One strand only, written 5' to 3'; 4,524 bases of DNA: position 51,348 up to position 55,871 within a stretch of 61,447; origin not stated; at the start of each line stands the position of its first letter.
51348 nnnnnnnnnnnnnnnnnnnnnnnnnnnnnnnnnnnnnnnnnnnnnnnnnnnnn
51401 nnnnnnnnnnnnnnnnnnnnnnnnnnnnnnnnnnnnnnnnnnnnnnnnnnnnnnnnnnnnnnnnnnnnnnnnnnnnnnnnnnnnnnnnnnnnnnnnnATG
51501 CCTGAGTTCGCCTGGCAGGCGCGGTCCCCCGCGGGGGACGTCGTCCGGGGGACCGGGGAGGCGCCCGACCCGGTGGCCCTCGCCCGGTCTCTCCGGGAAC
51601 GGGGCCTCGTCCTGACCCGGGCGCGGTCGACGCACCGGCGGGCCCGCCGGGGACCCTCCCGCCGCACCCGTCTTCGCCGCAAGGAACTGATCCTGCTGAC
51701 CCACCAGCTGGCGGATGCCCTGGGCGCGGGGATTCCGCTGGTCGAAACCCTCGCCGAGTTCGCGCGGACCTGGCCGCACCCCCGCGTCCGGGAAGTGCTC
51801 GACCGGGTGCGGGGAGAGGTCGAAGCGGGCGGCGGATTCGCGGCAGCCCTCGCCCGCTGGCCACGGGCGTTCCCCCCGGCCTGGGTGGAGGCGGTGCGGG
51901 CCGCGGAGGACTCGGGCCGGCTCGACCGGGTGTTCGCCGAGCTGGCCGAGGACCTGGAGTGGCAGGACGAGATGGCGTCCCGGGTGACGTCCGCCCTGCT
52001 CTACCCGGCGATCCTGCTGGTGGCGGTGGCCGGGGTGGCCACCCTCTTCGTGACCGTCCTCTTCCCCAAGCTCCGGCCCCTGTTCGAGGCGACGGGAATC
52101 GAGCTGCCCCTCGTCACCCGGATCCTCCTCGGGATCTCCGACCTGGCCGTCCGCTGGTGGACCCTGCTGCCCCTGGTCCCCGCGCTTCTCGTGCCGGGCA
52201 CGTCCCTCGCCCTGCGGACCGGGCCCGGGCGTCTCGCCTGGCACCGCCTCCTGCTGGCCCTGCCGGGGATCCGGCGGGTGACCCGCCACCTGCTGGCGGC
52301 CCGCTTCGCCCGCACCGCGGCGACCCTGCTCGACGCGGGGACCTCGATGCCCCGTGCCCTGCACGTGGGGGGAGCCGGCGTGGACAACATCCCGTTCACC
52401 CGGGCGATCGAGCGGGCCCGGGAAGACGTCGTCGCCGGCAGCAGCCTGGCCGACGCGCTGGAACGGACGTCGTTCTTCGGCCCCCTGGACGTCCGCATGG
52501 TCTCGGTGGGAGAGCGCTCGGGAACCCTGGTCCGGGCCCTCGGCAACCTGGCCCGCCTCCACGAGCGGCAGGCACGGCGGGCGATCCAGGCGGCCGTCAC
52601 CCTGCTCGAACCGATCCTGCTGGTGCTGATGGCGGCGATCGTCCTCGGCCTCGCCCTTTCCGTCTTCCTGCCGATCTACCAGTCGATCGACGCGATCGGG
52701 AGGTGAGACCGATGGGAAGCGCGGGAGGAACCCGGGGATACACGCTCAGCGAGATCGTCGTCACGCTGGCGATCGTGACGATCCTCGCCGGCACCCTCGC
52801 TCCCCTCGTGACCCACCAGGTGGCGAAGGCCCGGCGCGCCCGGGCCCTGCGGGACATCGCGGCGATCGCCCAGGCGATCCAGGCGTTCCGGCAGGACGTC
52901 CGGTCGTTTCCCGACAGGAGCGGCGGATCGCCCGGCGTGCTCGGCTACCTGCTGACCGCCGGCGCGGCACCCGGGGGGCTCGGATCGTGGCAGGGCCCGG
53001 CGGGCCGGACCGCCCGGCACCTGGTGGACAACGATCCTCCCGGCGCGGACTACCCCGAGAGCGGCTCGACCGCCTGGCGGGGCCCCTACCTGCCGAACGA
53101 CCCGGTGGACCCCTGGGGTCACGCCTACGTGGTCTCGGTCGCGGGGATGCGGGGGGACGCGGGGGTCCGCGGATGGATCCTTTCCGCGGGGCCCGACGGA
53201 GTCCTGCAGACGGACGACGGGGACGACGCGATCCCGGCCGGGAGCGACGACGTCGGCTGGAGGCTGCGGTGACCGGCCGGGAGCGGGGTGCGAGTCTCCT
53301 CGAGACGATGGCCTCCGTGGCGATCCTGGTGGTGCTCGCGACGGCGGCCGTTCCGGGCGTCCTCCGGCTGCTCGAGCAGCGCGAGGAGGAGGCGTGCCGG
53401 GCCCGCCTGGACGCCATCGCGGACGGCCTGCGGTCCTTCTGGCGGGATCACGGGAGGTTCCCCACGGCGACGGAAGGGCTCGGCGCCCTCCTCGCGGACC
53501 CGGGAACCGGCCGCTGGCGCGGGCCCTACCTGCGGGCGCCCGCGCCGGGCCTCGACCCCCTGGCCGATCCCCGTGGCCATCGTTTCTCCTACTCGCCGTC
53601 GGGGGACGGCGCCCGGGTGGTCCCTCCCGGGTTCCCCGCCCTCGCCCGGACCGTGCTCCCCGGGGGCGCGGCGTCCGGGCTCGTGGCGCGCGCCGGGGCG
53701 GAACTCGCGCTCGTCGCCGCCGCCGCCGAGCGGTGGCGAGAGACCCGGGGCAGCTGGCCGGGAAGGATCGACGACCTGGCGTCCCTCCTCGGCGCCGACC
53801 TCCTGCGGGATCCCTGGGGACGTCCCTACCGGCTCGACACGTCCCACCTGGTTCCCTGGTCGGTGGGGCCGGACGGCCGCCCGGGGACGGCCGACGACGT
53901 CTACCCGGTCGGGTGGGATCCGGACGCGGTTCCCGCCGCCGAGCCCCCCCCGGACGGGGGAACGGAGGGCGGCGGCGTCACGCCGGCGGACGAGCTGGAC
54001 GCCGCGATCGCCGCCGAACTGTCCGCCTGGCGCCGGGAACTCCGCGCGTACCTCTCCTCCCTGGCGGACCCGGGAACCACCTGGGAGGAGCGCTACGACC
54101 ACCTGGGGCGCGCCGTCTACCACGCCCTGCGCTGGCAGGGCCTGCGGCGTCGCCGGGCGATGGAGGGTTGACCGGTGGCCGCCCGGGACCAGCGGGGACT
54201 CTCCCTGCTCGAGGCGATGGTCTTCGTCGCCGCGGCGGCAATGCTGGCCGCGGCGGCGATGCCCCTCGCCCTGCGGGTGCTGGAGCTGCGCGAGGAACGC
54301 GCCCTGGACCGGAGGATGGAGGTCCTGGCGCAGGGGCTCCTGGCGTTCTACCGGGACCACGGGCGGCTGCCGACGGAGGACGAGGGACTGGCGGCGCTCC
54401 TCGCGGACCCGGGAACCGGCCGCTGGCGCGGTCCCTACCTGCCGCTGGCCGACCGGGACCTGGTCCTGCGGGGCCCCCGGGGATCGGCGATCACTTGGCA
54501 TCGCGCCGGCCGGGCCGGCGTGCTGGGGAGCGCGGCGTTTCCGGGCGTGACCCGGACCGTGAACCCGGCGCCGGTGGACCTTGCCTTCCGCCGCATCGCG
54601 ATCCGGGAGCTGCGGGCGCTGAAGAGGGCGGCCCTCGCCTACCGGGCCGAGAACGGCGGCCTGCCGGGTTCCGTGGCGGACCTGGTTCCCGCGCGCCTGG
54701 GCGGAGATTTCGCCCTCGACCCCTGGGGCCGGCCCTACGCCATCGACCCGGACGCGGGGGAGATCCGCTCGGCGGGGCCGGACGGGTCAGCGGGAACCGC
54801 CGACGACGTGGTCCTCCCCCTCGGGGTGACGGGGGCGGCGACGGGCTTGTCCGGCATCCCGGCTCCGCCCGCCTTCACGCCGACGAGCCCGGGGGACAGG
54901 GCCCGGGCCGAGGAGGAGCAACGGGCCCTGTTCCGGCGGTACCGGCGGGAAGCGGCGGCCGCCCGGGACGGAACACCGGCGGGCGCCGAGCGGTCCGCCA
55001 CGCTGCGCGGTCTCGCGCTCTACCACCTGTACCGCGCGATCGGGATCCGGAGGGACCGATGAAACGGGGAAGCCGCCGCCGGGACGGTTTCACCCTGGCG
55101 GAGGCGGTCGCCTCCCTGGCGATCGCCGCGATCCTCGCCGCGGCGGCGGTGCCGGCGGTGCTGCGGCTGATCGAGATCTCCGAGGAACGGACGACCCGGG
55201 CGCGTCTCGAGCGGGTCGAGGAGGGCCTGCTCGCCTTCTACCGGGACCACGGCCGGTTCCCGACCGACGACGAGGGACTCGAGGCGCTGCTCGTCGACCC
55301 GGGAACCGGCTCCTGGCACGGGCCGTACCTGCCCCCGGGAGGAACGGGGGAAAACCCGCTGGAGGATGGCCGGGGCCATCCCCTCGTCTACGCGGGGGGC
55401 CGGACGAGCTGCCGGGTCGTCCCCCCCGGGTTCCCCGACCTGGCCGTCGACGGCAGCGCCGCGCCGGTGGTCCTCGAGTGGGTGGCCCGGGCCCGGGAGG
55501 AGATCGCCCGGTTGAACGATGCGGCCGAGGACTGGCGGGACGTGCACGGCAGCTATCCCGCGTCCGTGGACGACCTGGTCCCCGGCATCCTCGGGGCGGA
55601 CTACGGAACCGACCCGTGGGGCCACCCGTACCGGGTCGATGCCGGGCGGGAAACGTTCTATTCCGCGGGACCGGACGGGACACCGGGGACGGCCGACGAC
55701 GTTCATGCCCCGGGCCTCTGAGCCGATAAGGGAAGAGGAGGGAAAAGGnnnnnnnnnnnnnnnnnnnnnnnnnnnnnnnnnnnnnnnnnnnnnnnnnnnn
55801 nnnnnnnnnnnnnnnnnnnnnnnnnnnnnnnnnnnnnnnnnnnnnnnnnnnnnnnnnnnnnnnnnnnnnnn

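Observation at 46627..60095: T2SS / type IV pilus-like export locus headed by two HDOD-pseudopilin cassettes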

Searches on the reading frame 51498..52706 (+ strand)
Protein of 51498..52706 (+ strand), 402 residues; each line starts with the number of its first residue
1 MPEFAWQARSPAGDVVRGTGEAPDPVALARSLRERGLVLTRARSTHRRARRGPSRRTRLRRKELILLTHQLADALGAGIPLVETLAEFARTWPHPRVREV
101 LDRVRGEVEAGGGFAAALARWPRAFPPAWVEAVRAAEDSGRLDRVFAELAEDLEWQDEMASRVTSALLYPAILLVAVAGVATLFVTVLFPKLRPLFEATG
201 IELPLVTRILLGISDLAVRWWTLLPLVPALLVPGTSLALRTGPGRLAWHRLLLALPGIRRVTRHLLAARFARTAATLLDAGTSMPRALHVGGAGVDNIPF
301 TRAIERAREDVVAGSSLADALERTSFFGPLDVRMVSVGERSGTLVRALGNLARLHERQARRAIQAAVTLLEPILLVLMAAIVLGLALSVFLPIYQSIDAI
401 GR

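Call 7: search_protein_families(library=pfam, proteins=[window:51498-52706:+], max_evalue=0.01)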
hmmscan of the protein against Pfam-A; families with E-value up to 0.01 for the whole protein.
window:51498-52706:+ (402 aa): 1 family
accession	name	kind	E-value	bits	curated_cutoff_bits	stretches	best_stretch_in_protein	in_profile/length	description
PF00482.28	T2SSF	-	1.8e-51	173.7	25.2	2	270-392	1-125/125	Type II secretion system (T2SS), protein F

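Call 32: search_protein_families(library=ncbifam, proteins=[window:51498-52706:+], max_evalue=0.1)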
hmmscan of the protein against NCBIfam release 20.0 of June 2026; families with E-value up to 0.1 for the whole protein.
window:51498-52706:+ (402 aa): 6 families
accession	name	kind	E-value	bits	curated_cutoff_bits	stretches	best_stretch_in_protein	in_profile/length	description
TIGR02120.1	GspF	equivalog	1.6e-90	304.3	424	1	4-395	1-396/401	type II secretion system inner membrane protein GspF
NF052606.1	T4PiliAsmPilCMyx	equivalog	2.1e-62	211.3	700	1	2-400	20-418/419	type IV pilus assembly protein PilC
NF052607.1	T4PiliAsmPilCThrm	equivalog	4.8e-62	210.3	700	1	1-400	1-404/406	type IV pilus assembly protein PilC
NF007861.0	PRK10573.1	equivalog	9.9e-60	202.7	401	1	4-400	7-398/401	protein transport protein HofC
NF047826.1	T3SSXpsF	equivalog_domain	1e-55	189.2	650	1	1-401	1-405/405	type II secretion system protein XpsF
NF041012.2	T4P_ComGB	equivalog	4.2e-32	111.8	240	1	65-397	4-331/332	competence type IV pilus assembly protein ComGB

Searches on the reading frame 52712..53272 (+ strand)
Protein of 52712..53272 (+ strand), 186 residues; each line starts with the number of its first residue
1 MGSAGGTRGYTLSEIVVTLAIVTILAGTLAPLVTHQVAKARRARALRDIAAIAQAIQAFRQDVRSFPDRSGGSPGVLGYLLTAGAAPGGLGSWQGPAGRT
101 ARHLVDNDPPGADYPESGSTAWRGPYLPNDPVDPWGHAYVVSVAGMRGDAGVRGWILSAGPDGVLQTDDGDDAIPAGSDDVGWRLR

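Call 7: search_protein_families(library=pfam, proteins=[window:52712-53272:+], max_evalue=0.01)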
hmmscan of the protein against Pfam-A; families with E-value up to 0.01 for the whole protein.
window:52712-53272:+ (186 aa): 2 families
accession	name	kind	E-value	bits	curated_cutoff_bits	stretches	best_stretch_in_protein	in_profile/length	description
PF08334.16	T2SSG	-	6.7e-13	49.1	21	2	115-174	49-105/108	Type II secretion system (T2SS), protein G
PF07963.17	N_methyl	-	0.00031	20.6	21.2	1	8-29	5-26/27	Prokaryotic N-terminal methylation motif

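Call 32: search_protein_families(library=ncbifam, proteins=[window:52712-53272:+], max_evalue=0.1)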
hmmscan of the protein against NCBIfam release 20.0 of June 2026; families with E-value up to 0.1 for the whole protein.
window:52712-53272:+ (186 aa): 10 families
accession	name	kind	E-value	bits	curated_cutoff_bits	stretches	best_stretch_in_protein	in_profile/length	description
TIGR01710.1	typeII_sec_gspG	equivalog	4.4e-18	65.6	88.85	2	8-72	1-65/134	type II secretion system major pseudopilin GspG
TIGR02532.1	IV_pilin_GFxxxE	domain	0.00037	20.2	16.3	1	8-27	2-21/24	prepilin-type N-terminal cleavage/methylation domain-containing protein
NF007862.0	PRK10574.1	equivalog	0.007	16.5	138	1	8-67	5-64/145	prepilin peptidase-dependent pilin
NF041013.1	T4P_ComGE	equivalog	0.0073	16.4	49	1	8-42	4-38/83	competence type IV pilus minor pilin ComGE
NF041775.1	typeIV_PilA_Myxo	equivalog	0.015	15.3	400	1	7-60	10-63/214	type IV pilin protein PilA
TIGR01707.1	gspI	equivalog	0.038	14.5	44.35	1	9-59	1-50/101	type II secretion system minor pseudopilin GspI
NF038303.1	EPS_HpsB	equivalog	0.056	13.4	150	1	8-65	3-57/211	hormogonium polysaccharide secretion pseudopilin HpsB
NF040982.1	ComGD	equivalog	0.084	13.3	70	1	8-57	2-51/139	competence type IV pilus minor pilin ComGD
TIGR01708.2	typeII_sec_gspH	equivalog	0.089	12.8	80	0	8-49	2-43/169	type II secretion system minor pseudopilin GspH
NF007848.0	PRK10557.1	equivalog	0.092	12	120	0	7-64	10-68/192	prepilin peptidase-dependent protein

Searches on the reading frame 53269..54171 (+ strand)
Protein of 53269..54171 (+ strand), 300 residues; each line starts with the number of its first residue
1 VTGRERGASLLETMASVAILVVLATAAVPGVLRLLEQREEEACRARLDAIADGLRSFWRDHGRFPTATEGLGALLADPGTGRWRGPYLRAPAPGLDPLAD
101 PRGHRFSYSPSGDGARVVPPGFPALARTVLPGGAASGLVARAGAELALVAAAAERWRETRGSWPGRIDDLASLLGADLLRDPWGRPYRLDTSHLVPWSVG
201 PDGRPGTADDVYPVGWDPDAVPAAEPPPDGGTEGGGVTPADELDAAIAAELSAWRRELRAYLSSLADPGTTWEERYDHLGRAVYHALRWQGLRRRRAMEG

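Call 8: search_protein_families(library=pfam, proteins=[window:53269-54171:+], max_evalue=0.01)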
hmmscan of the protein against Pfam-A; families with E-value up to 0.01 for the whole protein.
window:53269-54171:+ (300 aa): 2 families
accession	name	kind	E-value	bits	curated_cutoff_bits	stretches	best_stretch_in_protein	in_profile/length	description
PF08334.16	T2SSG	-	3.5e-13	50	21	1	34-112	5-80/108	Type II secretion system (T2SS), protein G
PF07963.17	N_methyl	-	0.0063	16.5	21.2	0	4-27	3-26/27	Prokaryotic N-terminal methylation motif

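Call 32: search_protein_families(library=ncbifam, proteins=[window:53269-54171:+], max_evalue=0.1)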
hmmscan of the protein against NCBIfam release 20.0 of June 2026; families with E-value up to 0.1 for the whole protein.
window:53269-54171:+ (300 aa): 3 families
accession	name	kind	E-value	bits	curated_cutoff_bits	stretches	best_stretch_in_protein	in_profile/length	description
TIGR01710.1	typeII_sec_gspG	equivalog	4.1e-13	49.5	88.85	1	6-110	1-103/134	type II secretion system major pseudopilin GspG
NF041775.1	typeIV_PilA_Myxo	equivalog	0.0001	22.3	400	1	3-72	8-77/214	type IV pilin protein PilA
NF041013.1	T4P_ComGE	equivalog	0.012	15.7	49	1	6-42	4-40/83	competence type IV pilus minor pilin ComGE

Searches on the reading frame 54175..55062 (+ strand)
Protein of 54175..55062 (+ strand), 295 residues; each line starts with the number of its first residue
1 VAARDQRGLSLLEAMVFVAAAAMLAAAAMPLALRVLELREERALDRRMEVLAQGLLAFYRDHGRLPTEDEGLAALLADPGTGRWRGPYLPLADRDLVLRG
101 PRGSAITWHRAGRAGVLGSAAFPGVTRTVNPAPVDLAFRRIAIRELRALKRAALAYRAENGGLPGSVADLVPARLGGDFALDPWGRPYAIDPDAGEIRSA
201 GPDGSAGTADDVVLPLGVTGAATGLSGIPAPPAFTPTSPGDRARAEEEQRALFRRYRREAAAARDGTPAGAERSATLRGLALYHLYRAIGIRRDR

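Call 8: search_protein_families(library=pfam, proteins=[window:54175-55062:+], max_evalue=0.01)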
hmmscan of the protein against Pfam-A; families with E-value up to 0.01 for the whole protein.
window:54175-55062:+ (295 aa): 2 families
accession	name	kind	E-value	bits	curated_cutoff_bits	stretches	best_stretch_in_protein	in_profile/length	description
PF08334.16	T2SSG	-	7.2e-11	42.5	21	1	46-89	16-61/108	Type II secretion system (T2SS), protein G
PF07963.17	N_methyl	-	0.0017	18.3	21.2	1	4-29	2-27/27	Prokaryotic N-terminal methylation motif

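Call 32: search_protein_families(library=ncbifam, proteins=[window:54175-55062:+], max_evalue=0.1)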
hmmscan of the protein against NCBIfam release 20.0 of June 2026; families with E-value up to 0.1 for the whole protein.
window:54175-55062:+ (295 aa): 1 family
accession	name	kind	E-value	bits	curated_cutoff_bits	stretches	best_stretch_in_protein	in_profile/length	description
TIGR01710.1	typeII_sec_gspG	equivalog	4.3e-12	46.2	88.85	1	7-89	1-87/134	type II secretion system major pseudopilin GspG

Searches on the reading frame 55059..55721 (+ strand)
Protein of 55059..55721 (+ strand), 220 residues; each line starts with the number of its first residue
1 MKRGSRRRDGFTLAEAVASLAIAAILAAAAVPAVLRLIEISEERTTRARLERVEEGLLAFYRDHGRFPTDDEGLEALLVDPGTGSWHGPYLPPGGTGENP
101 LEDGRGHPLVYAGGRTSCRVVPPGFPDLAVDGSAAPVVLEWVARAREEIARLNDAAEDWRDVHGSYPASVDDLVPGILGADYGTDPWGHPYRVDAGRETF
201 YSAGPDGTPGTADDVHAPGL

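Call 8: search_protein_families(library=pfam, proteins=[window:55059-55721:+], max_evalue=0.01)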
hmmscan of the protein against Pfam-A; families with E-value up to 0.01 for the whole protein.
window:55059-55721:+ (220 aa): 2 families
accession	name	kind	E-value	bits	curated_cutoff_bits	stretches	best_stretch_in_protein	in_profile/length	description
PF08334.16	T2SSG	-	1.5e-14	54.4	21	1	38-111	6-76/108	Type II secretion system (T2SS), protein G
PF07963.17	N_methyl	-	1.8e-05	24.5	21.2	1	6-31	2-27/27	Prokaryotic N-terminal methylation motif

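Call 32: search_protein_families(library=ncbifam, proteins=[window:55059-55721:+], max_evalue=0.1)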
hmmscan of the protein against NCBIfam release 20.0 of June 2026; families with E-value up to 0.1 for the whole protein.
window:55059-55721:+ (220 aa): 4 families
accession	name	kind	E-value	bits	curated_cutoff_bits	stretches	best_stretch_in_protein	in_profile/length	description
TIGR01710.1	typeII_sec_gspG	equivalog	1.8e-15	57.1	88.85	2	10-91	2-87/134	type II secretion system major pseudopilin GspG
TIGR02532.1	IV_pilin_GFxxxE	domain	0.0012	18.6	16.3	1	9-31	2-24/24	prepilin-type N-terminal cleavage/methylation domain-containing protein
NF041775.1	typeIV_PilA_Myxo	equivalog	0.0034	17.4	400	1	5-63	7-65/214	type IV pilin protein PilA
NF007862.0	PRK10574.1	equivalog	0.028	14.6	138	1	7-36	3-32/145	prepilin peptidase-dependent pilin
